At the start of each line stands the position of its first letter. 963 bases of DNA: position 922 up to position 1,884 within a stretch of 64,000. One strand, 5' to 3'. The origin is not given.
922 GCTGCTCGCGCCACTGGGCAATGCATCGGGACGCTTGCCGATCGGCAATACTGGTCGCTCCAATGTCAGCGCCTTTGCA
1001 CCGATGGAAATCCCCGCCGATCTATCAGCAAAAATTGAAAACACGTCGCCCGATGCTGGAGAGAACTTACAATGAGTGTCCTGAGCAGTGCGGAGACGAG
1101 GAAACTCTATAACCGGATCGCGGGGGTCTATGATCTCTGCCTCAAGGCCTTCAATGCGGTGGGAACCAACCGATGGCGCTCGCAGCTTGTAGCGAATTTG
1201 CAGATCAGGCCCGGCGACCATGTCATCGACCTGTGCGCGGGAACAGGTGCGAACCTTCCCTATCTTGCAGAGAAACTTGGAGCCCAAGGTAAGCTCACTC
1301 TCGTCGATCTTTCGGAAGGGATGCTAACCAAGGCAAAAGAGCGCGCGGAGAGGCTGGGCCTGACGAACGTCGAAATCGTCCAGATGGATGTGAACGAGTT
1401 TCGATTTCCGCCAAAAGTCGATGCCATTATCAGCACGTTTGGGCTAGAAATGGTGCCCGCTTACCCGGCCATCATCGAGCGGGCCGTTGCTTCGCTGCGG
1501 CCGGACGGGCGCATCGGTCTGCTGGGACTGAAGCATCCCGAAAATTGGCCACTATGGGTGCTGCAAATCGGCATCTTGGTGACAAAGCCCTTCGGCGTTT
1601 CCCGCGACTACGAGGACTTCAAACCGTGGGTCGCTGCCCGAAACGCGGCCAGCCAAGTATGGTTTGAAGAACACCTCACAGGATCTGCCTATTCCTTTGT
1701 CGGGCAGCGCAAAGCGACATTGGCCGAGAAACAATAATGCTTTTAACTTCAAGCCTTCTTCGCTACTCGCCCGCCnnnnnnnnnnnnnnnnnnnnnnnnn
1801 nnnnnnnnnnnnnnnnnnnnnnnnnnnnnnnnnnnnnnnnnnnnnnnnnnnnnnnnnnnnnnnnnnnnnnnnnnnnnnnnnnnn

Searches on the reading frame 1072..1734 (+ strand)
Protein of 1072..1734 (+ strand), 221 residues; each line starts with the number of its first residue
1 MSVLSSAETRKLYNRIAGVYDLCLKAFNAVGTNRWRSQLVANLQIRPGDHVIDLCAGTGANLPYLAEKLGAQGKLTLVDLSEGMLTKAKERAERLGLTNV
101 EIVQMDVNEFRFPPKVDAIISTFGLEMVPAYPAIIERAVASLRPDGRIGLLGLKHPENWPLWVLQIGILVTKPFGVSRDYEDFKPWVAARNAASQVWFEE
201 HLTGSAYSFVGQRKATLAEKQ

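Call 72: search_protein_families(library=pfam, proteins=[window:1072-1734:+], max_evalue=0.0001)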
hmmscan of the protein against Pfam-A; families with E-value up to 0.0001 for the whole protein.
window:1072-1734:+ (221 aa): 11 families
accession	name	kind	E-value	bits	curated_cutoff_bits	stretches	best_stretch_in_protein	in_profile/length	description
PF13649.12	Methyltransf_25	-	7.3e-19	68.7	27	1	51-146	1-97/97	Methyltransferase domain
PF01209.24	Ubie_methyltran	-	5.2e-18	65.7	20.1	1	3-159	3-160/233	ubiE/COQ5 methyltransferase family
PF13847.12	Methyltransf_31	-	6.7e-16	58.7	27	1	46-148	2-107/145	Methyltransferase domain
PF08241.18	Methyltransf_11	-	1.2e-13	51.9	21.2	1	53-148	2-93/95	Methyltransferase domain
PF08242.18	Methyltransf_12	-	8e-13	49.4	30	1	53-148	2-98/98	Methyltransferase domain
PF13489.12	Methyltransf_23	-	4.8e-09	36.6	27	1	41-148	15-114/164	Methyltransferase domain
PF01189.24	Methyltr_RsmB-F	-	1.9e-08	34.7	27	1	42-110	3-71/199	16S rRNA methyltransferase RsmB/F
PF05175.20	MTS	-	1.3e-06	28.6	23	1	39-151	23-139/170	Methyltransferase small domain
PF01728.25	FtsJ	-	2e-05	25.1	24.1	1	44-117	17-85/181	FtsJ-like methyltransferase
PF01135.25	PCMT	-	2.3e-05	24.7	20.3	1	39-108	65-134/210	Protein-L-isoaspartate(D-aspartate) O-methyltransferase (PCMT)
PF02353.26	CMAS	-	4.2e-05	23.4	27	1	38-150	53-164/273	Mycolic acid cyclopropane synthetase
